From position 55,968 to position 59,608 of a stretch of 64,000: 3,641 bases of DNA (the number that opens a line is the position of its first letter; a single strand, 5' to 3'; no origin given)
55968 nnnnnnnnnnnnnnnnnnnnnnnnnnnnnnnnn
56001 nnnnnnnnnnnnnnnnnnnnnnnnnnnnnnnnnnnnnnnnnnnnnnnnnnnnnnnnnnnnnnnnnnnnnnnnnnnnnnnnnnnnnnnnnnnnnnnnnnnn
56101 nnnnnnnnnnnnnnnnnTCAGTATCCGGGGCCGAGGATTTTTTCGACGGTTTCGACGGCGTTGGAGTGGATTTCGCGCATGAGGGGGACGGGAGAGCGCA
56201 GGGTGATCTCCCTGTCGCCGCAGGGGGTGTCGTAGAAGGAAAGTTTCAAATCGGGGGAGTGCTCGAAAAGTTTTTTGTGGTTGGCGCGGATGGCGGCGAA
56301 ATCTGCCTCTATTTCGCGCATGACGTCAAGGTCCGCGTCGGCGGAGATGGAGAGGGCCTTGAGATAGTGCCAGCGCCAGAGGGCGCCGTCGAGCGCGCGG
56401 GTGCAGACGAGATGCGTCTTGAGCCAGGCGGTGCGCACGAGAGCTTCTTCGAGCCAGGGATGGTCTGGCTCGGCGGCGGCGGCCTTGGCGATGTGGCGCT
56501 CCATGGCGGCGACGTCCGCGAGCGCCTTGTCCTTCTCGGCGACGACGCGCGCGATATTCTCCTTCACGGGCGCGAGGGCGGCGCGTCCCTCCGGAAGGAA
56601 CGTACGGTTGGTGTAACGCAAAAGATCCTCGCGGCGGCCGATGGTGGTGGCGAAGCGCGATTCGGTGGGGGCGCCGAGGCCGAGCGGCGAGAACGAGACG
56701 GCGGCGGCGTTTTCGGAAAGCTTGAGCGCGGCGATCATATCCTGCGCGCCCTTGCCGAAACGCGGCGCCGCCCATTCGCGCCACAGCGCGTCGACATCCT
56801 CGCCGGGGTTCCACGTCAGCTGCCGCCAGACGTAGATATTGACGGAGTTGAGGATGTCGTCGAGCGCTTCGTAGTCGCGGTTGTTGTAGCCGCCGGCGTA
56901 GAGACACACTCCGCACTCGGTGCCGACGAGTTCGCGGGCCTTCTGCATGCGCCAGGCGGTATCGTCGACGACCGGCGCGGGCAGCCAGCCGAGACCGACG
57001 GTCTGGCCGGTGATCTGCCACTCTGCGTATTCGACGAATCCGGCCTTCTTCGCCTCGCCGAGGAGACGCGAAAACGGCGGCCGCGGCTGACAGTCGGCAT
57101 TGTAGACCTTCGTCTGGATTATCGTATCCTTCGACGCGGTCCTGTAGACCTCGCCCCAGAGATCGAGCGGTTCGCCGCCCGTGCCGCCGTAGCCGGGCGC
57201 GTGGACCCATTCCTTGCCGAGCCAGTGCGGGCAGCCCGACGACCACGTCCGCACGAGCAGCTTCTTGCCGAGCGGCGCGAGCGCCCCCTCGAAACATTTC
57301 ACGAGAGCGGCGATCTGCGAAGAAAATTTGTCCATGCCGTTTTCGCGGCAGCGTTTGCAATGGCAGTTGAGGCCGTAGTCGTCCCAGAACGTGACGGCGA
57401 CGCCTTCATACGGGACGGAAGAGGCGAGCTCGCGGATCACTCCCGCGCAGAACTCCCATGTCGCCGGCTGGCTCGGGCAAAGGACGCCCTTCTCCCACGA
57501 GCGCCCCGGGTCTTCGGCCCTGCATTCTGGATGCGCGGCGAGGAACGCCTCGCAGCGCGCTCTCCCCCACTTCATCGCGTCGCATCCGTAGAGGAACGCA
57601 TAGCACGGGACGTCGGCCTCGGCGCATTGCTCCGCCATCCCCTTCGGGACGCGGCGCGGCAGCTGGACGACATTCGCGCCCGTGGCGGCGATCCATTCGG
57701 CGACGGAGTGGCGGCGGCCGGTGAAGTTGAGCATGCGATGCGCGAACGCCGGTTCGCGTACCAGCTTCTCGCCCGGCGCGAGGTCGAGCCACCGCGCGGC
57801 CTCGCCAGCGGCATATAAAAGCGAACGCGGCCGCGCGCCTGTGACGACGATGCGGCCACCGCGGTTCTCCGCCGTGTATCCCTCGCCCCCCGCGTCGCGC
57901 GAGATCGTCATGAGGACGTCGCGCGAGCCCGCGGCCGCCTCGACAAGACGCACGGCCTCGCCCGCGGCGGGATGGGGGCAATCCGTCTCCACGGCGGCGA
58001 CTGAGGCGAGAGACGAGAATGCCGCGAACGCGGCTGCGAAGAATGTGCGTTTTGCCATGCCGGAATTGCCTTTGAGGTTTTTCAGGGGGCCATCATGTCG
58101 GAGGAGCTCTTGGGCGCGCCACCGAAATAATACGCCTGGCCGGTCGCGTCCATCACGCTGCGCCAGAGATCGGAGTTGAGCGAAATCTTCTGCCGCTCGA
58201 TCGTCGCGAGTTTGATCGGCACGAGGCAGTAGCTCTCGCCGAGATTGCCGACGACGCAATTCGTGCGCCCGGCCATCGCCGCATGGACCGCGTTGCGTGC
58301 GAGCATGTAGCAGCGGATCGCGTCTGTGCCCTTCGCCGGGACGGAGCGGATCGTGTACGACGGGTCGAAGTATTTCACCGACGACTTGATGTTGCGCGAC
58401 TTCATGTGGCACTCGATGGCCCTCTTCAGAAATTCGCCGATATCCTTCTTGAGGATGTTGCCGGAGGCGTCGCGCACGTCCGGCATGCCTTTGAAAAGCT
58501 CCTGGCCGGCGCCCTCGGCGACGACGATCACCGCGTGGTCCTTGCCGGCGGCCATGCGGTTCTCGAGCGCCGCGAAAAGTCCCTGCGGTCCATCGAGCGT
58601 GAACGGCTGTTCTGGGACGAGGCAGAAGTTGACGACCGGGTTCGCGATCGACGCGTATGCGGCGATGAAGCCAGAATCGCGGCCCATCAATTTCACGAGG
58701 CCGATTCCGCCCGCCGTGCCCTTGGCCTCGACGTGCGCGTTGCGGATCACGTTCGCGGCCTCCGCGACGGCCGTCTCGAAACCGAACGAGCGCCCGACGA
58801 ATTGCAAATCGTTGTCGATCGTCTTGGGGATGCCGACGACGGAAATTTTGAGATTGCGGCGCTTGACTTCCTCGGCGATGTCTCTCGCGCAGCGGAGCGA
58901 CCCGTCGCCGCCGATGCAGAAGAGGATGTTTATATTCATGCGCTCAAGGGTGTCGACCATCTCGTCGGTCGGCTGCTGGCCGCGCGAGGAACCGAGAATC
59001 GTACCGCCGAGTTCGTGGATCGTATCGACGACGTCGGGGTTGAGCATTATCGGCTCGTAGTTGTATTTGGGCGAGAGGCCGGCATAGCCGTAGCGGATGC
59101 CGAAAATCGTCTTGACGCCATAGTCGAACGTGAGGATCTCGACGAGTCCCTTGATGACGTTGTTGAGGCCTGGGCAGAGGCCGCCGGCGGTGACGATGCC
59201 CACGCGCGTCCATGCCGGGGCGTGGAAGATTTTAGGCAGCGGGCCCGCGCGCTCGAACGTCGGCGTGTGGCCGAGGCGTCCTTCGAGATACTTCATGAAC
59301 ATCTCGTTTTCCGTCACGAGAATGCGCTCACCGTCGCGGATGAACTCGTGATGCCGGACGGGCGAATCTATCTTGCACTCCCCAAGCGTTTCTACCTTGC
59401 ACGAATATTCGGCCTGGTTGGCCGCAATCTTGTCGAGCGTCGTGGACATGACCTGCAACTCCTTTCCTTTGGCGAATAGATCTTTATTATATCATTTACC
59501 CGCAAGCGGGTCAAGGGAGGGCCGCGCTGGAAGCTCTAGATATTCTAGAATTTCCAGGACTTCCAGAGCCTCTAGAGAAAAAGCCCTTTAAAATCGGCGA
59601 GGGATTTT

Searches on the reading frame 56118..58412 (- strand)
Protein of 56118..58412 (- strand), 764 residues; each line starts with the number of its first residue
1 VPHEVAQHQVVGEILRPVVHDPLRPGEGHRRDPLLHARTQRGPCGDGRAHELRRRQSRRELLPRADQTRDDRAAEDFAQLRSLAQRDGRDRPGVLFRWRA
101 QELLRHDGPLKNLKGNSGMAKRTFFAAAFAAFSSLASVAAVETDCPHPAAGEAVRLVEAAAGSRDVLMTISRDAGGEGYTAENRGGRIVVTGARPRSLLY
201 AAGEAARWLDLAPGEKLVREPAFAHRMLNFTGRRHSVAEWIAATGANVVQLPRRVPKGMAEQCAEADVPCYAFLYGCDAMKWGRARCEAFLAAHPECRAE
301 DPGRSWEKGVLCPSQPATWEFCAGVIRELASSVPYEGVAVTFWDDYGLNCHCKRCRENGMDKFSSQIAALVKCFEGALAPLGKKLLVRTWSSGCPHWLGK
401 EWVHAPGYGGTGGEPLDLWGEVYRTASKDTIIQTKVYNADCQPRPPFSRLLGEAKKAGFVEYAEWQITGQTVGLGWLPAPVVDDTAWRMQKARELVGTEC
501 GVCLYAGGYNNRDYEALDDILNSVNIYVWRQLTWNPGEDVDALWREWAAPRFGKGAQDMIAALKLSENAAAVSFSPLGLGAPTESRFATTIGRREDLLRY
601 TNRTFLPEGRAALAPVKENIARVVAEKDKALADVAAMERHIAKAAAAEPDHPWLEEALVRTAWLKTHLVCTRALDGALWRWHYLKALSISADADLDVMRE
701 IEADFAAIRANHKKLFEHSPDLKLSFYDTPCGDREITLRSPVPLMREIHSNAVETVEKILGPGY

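Call 15: search_protein_families(library=pfam, proteins=[window:56118-58412:-])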
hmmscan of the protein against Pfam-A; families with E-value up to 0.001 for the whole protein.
window:56118-58412:- (764 aa): 1 family
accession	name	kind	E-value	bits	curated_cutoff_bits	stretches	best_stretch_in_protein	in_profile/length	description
PF16126.11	DUF4838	-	0.00045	19.9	26.6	0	521-561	281-321/325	Domain of unknown function (DUF4838)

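Call 60: list_cluster_members(proteins=[window:56118-58058:-, window:56118-57992:-, window:56118-57911:-, window:56118-58259:-, window:19259-20437:-, window:19259-20533:-, window:19259-20449:-, window:19259-20401:-, window:12717-15137:-, window:12717-15113:-])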
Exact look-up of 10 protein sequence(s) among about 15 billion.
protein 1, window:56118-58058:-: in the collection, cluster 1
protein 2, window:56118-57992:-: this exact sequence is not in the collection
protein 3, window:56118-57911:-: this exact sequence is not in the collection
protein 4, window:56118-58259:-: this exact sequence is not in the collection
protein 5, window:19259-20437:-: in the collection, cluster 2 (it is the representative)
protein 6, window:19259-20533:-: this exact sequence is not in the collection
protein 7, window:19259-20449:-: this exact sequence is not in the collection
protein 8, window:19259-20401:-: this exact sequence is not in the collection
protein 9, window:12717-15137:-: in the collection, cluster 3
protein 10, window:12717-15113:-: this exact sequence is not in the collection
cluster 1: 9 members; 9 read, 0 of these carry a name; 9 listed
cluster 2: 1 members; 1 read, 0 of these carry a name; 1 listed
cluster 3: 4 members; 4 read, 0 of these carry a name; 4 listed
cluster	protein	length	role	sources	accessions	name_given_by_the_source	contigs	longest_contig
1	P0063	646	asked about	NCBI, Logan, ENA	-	-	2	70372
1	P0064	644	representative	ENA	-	-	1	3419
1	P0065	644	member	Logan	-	-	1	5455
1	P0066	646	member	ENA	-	-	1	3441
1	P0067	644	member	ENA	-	-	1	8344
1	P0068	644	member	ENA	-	-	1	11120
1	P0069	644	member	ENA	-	-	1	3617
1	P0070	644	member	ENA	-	-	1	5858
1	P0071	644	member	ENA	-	-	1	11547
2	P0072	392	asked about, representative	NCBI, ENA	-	-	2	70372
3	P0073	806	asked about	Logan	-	-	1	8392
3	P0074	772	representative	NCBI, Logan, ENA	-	-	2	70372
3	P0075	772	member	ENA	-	-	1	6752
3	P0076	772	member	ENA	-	-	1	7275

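Call 61: find_encoding_contigs(protein=P0071, flank=10000, max_places=6)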
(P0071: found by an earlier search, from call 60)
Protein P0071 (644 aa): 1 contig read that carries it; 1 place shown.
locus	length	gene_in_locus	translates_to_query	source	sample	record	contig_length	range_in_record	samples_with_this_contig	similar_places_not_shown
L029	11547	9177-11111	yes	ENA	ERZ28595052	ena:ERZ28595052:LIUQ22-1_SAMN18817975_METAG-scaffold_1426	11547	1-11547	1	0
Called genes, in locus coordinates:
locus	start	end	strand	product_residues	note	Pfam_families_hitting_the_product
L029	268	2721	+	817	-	PF00343:Phosphorylase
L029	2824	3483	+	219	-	-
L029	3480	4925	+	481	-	-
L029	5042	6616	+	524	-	-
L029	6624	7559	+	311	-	PF01207:Dus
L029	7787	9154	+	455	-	PF00365:PFK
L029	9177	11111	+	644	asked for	-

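Call 62: find_encoding_contigs(protein=P0068, flank=10000, max_places=6)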
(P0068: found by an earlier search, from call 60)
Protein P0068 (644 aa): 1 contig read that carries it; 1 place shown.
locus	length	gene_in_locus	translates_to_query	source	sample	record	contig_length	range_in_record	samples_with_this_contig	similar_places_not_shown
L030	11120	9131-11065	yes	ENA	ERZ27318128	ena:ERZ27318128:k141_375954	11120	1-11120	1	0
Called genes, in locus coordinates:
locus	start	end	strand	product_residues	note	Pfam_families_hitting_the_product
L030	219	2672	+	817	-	PF00343:Phosphorylase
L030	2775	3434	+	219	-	-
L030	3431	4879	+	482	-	PF14237:GYF_2 (faint)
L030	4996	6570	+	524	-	-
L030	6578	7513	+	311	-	PF01207:Dus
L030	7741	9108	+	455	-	PF00365:PFK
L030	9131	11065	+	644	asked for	-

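Call 101: search_protein_families(library=ncbifam, proteins=[window:56118-58058:-], max_evalue=0.001)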
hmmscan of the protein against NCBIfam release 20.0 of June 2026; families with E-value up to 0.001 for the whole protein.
window:56118-58058:- (646 aa): 0 families

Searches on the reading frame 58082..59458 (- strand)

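Call 28: search_protein_families(library=pfam, proteins=[window:58082-59458:-], max_evalue=0.01)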
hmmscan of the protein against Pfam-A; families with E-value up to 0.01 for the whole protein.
window:58082-59458:- (458 aa): 1 family
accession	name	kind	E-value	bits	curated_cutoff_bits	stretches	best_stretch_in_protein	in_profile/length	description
PF00365.25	PFK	-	4.2e-59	200.6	30.9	1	85-393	1-276/277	Phosphofructokinase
